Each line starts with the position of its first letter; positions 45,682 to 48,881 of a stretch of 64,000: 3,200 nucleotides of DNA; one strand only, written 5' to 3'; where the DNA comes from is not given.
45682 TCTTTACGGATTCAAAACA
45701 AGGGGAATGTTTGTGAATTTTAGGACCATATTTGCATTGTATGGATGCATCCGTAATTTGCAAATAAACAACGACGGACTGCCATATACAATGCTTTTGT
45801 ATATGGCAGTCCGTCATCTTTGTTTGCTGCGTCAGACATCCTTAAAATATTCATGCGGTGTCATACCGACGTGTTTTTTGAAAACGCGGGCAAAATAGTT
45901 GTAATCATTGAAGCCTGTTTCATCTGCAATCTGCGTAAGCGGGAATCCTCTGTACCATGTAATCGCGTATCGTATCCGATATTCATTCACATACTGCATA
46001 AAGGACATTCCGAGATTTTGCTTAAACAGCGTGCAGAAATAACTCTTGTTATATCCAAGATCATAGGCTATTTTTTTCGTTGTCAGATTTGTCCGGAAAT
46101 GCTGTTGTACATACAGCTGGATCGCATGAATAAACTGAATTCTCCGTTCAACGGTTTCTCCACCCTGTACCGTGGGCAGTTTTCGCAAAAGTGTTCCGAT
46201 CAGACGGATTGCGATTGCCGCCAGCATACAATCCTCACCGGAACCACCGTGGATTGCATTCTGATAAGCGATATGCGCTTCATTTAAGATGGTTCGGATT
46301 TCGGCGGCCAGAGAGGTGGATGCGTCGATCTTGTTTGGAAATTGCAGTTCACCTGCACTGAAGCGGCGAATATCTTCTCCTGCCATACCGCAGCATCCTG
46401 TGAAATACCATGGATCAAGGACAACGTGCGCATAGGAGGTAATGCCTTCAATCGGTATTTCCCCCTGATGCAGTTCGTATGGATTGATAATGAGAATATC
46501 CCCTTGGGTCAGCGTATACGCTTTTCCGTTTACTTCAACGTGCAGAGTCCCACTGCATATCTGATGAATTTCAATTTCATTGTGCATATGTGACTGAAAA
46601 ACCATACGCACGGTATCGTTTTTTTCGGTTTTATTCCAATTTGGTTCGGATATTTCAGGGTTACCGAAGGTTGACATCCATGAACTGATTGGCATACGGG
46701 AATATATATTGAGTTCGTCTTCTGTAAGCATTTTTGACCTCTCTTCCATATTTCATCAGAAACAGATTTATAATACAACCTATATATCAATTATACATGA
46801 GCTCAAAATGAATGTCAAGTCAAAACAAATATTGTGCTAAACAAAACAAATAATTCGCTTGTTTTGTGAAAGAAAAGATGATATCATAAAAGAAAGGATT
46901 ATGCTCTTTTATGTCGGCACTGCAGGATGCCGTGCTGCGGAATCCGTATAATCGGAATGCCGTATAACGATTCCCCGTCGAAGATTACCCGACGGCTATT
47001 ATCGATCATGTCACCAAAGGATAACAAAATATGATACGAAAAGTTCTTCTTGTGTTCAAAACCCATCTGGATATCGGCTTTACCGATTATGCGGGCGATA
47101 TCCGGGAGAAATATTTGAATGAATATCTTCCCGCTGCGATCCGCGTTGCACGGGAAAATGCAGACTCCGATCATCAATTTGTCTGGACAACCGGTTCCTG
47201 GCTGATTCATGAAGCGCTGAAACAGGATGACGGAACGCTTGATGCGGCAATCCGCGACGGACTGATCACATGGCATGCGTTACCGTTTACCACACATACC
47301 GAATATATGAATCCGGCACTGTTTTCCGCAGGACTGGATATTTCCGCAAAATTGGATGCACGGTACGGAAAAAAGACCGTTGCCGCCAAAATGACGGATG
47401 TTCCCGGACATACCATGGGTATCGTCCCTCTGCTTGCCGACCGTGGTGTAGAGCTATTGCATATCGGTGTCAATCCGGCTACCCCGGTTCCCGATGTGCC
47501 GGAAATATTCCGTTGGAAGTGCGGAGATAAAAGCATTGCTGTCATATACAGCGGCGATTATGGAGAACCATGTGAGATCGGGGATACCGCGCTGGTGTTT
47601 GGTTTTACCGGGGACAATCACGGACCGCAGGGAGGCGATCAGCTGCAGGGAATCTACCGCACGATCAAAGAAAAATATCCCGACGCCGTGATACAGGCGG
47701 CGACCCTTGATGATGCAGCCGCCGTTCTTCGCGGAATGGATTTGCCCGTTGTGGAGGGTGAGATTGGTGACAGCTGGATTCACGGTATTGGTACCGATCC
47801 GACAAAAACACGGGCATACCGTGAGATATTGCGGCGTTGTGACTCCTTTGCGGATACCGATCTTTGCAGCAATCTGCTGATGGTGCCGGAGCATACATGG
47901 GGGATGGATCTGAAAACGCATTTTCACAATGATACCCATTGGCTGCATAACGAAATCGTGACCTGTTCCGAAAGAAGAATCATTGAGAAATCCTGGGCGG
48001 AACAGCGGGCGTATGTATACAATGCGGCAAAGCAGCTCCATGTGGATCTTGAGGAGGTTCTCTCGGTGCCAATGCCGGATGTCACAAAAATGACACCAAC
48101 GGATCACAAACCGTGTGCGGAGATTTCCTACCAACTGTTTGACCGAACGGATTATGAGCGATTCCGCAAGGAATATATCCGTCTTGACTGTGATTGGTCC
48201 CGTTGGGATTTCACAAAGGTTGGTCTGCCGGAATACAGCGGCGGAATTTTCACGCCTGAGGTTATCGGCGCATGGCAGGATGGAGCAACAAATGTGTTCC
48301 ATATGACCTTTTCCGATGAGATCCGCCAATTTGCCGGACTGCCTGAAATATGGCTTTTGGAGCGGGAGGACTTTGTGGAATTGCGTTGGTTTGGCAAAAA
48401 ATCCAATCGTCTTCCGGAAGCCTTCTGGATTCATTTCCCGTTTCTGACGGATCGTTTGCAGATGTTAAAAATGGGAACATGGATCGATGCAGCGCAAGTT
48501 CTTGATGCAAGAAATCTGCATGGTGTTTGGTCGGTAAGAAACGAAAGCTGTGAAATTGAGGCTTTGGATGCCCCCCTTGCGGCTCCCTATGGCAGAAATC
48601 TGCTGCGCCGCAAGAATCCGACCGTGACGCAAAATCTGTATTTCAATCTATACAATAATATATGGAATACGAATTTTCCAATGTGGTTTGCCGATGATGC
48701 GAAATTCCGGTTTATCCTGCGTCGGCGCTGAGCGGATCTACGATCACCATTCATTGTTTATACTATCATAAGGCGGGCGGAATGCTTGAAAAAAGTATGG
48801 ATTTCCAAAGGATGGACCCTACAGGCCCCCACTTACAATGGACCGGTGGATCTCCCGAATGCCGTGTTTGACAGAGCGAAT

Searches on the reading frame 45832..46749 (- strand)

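Call 10: search_protein_families(library=pfam, proteins=[window:45832-46749:-], max_evalue=0.001)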
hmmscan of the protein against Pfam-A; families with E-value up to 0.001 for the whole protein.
window:45832-46749:- (305 aa): 4 families
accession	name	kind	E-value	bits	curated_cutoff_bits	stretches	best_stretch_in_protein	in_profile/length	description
PF00165.29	HTH_AraC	-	3.2e-23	81.8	26.6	2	268-302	8-41/42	Bacterial regulatory helix-turn-helix proteins, AraC family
PF12833.13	HTH_18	-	1e-21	77.4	33.6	1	228-303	2-79/80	Helix-turn-helix domain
PF02311.25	AraC_binding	-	2.2e-11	44.1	21.1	1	50-109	15-74/135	AraC-like ligand binding domain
PF07883.17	Cupin_2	-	1.4e-06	28.3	27.2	1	51-95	11-55/70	Cupin domain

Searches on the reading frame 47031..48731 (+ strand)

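Call 10: search_protein_families(library=pfam, proteins=[window:47031-48731:+], max_evalue=0.001)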
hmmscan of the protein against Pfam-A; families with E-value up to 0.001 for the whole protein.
window:47031-48731:+ (566 aa): 1 family
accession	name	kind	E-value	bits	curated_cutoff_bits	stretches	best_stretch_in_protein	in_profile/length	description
PF16477.11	DUF5054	-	1.4e-24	88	37.6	2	253-344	1-132/291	Domain of unknown function (DUF5054)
